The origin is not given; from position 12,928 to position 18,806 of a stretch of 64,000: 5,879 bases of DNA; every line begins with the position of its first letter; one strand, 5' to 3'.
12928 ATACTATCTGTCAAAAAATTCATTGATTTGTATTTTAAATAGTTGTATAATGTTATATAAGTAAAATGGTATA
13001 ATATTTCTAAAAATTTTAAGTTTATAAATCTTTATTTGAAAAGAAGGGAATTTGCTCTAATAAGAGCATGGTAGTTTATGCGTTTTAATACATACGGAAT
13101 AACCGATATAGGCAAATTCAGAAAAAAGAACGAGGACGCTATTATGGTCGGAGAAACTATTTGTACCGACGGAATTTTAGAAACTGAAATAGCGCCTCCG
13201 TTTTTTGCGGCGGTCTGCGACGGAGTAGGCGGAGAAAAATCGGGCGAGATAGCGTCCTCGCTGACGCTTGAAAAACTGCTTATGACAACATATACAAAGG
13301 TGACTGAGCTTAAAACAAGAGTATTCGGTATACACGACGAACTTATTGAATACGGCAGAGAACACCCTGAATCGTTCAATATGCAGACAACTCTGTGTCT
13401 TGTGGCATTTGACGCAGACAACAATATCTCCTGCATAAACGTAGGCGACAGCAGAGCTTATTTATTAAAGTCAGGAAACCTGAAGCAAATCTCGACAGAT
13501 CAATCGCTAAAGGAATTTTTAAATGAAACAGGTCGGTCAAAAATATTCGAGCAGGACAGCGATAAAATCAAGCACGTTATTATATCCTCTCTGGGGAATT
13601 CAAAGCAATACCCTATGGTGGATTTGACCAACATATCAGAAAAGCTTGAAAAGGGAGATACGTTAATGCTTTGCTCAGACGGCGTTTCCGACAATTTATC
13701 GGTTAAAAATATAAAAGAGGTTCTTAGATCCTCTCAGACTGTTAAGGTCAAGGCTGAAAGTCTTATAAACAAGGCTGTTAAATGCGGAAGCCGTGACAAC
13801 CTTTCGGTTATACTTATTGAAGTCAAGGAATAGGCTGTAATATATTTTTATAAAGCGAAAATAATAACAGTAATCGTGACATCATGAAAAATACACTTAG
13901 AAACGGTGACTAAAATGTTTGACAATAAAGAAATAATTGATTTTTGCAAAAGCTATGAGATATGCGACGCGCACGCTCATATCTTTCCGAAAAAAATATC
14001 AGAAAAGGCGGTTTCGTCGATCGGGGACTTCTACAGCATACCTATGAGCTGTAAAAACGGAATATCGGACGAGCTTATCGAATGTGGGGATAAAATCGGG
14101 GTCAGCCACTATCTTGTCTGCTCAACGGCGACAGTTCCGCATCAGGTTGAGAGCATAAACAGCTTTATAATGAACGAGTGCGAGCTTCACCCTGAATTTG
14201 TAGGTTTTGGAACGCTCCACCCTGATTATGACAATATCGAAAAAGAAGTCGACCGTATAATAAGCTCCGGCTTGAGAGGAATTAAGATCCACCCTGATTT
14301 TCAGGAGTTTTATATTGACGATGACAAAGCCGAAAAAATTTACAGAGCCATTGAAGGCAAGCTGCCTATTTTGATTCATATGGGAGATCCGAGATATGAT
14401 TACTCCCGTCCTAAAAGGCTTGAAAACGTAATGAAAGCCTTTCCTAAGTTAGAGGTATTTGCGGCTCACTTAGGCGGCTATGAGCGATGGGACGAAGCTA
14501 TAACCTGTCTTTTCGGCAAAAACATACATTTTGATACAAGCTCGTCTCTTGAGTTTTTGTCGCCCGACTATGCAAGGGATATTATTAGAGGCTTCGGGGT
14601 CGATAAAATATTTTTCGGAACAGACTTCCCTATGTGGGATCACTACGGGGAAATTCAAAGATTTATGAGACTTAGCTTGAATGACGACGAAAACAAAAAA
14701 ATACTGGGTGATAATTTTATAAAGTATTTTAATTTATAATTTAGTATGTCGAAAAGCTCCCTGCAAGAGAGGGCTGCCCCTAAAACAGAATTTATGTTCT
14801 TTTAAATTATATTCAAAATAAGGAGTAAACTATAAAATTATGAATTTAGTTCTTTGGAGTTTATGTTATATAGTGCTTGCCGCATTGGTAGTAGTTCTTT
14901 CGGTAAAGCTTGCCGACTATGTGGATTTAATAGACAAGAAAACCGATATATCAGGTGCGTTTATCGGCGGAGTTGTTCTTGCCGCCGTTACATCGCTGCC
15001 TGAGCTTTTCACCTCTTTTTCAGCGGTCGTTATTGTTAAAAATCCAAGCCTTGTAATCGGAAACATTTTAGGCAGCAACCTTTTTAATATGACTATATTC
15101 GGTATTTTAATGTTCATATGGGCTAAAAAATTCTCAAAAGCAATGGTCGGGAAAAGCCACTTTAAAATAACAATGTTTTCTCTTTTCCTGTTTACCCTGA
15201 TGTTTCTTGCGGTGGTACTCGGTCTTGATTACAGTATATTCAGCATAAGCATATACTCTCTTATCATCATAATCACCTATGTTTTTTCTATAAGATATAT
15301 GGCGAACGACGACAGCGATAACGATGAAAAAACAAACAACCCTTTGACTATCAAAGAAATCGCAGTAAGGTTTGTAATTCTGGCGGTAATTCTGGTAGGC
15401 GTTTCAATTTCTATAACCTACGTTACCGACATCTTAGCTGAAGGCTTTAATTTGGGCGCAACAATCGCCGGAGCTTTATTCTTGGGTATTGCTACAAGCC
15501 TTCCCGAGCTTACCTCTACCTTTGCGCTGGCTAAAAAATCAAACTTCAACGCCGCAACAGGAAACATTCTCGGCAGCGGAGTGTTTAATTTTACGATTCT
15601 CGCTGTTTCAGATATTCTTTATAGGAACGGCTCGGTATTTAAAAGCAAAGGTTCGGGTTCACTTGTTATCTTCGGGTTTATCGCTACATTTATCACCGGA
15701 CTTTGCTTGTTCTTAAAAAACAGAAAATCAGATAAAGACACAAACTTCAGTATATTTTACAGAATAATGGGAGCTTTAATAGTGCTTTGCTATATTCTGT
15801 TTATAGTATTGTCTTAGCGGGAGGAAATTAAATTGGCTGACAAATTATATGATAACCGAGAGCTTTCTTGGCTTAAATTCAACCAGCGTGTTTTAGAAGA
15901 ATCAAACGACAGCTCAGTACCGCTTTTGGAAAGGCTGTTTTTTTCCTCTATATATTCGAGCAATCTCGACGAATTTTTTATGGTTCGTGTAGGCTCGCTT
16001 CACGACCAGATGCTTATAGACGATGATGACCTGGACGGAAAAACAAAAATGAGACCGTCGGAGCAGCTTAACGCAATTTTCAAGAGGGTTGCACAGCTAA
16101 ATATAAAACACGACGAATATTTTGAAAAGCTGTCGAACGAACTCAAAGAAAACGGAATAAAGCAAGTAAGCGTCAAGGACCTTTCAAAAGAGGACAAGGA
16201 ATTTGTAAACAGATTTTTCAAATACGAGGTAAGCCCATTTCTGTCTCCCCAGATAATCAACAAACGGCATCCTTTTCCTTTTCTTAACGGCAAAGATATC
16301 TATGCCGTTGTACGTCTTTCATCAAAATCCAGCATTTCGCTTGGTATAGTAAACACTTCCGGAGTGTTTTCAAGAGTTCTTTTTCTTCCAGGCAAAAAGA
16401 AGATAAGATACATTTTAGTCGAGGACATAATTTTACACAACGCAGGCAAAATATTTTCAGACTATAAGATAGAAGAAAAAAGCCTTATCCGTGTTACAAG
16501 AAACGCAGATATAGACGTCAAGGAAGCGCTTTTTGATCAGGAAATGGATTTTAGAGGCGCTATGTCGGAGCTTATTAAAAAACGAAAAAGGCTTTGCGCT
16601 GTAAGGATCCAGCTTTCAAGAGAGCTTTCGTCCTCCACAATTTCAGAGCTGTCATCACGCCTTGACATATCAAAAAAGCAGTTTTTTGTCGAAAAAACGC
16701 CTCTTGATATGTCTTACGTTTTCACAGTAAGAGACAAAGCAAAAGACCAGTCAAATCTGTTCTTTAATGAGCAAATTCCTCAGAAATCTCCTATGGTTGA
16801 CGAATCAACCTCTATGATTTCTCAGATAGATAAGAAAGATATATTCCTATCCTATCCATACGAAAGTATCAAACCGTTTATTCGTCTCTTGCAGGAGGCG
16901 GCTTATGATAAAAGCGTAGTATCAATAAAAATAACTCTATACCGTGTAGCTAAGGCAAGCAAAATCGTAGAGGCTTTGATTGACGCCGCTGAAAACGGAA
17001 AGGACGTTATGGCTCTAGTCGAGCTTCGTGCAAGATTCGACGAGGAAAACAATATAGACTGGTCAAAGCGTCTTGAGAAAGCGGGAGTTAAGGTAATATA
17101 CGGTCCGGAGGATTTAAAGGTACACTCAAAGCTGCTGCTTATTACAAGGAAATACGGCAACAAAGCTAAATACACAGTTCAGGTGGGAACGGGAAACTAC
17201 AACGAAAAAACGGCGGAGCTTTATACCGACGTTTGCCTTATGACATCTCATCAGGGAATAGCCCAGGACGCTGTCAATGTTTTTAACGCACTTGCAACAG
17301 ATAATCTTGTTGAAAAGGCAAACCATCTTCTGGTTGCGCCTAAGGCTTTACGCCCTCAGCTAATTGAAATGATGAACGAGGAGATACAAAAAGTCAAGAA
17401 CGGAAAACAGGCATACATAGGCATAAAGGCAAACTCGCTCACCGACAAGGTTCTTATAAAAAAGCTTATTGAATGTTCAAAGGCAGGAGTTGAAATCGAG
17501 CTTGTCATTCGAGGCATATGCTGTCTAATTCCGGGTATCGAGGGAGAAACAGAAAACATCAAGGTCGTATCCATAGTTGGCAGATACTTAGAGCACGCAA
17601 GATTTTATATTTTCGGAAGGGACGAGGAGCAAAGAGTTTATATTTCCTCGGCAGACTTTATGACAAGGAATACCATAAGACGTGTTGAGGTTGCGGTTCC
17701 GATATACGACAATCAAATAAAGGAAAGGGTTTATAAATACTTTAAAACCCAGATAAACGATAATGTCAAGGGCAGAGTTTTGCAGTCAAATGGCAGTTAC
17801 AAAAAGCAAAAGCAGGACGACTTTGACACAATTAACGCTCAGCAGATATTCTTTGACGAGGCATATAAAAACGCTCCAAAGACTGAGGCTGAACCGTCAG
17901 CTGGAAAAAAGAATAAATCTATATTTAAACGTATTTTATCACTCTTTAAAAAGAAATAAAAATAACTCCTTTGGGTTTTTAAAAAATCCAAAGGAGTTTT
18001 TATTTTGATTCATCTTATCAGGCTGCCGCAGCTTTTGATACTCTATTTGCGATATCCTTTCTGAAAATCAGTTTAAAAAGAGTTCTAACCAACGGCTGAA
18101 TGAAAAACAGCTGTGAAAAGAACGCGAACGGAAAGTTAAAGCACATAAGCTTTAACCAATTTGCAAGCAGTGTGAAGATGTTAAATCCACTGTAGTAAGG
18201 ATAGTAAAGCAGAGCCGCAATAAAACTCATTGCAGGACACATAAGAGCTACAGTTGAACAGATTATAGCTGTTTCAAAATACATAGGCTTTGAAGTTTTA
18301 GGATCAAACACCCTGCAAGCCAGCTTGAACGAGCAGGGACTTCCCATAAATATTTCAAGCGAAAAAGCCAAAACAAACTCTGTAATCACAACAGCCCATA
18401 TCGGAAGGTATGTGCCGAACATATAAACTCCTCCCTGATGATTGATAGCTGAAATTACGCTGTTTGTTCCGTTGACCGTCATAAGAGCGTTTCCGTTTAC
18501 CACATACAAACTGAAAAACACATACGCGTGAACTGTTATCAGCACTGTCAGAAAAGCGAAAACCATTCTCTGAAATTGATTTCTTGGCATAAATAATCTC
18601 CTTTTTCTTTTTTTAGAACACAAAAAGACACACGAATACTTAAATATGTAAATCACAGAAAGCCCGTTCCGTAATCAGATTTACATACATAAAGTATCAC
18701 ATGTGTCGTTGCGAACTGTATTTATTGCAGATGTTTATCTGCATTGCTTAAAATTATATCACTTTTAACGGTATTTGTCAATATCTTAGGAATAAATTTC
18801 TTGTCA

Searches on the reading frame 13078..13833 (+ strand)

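Call 87: search_protein_families(library=pfam, proteins=[window:13078-13833:+], max_evalue=0.001)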
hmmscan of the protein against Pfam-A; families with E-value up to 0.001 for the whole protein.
window:13078-13833:+ (251 aa): 3 families
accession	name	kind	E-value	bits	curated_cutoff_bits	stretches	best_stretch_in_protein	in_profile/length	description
PF00481.26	PP2C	-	5.1e-09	36.6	20.3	1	6-143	3-141/255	Protein phosphatase 2C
PF13672.11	PP2C_2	-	5.7e-09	36.3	24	1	42-210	26-182/209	Protein phosphatase 2C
PF07228.17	SpoIIE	-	2e-05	25.1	25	0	183-235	113-174/192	Stage II sporulation protein E (SpoIIE)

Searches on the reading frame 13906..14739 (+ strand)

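Call 87: search_protein_families(library=pfam, proteins=[window:13906-14739:+], max_evalue=0.001)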
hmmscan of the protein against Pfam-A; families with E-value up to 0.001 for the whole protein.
window:13906-14739:+ (277 aa): 1 family
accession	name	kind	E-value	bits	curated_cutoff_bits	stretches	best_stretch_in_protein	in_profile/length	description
PF04909.20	Amidohydro_2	-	8.3e-22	78.7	26.4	1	21-271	2-283/289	Amidohydrolase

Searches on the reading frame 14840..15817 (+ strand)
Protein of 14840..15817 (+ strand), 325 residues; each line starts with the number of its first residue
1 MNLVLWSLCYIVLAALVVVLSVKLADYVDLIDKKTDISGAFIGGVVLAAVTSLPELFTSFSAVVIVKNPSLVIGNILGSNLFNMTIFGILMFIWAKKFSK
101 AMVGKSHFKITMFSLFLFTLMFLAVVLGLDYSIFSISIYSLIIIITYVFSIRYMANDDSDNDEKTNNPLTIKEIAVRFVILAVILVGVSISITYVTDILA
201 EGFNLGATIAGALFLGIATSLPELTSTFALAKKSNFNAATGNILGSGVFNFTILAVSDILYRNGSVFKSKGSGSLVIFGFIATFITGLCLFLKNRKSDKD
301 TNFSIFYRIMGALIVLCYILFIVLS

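Call 87: search_protein_families(library=pfam, proteins=[window:14840-15817:+], max_evalue=0.001)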
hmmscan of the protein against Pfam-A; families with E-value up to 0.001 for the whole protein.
window:14840-15817:+ (325 aa): 1 family
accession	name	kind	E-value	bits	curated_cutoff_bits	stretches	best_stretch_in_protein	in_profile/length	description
PF01699.29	Na_Ca_ex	-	4.3e-28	98.6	24.9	2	9-148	5-143/151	Sodium/calcium exchanger protein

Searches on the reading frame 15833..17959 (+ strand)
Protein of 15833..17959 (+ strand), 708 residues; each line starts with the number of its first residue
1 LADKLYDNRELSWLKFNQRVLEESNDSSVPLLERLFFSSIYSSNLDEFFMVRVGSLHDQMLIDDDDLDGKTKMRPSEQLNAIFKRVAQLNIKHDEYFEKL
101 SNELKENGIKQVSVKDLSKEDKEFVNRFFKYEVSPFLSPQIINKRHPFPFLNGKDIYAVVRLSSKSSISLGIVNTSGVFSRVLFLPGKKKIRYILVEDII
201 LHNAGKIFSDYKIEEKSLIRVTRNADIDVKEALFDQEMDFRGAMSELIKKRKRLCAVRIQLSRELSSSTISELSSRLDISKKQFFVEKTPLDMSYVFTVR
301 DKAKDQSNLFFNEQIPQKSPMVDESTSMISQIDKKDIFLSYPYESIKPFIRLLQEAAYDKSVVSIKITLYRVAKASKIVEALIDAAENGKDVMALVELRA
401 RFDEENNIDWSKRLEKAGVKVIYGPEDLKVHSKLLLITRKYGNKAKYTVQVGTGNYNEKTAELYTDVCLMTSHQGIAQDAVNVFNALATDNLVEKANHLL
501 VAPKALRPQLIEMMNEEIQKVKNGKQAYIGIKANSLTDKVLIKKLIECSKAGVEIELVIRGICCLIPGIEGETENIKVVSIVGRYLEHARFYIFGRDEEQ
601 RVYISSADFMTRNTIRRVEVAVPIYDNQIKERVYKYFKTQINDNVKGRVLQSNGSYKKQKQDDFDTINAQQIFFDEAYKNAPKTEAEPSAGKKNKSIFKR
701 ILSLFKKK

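Call 87: search_protein_families(library=pfam, proteins=[window:15833-17959:+], max_evalue=0.001)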
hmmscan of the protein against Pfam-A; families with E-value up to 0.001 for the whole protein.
window:15833-17959:+ (708 aa): 5 families
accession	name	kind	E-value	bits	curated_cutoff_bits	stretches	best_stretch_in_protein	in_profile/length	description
PF17941.7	PP_kinase_C_1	-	1.3e-67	227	25.7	1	328-489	2-163/167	Polyphosphate kinase C-terminal domain 1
PF13090.12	PP_kinase_C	-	4.1e-64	215.6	25.8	1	499-670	1-172/172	Polyphosphate kinase C-terminal domain 2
PF02503.22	PP_kinase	-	3.9e-47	160.7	31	1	120-298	1-182/183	Polyphosphate kinase middle domain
PF13089.11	PP_kinase_N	-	1e-34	119.4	23.8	1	6-110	1-105/107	Polyphosphate kinase N-terminal domain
PF13091.12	PLDc_2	-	8.6e-18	64.9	27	2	361-487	8-131/132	PLD-like domain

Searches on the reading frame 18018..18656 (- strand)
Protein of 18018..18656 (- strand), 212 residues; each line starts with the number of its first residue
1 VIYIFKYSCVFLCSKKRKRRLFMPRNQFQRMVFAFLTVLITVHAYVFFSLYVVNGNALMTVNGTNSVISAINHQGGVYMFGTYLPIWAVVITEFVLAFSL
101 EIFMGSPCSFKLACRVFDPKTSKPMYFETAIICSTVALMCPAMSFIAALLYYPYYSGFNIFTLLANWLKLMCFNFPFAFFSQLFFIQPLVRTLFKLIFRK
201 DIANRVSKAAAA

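Call 87: search_protein_families(library=pfam, proteins=[window:18018-18656:-], max_evalue=0.001)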
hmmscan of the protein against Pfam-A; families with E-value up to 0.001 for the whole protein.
window:18018-18656:- (212 aa): 1 family
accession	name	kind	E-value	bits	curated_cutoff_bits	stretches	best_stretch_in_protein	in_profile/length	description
PF11391.13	DUF2798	-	0.00049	20.5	23.5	1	138-196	6-58/59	Protein of unknown function (DUF2798)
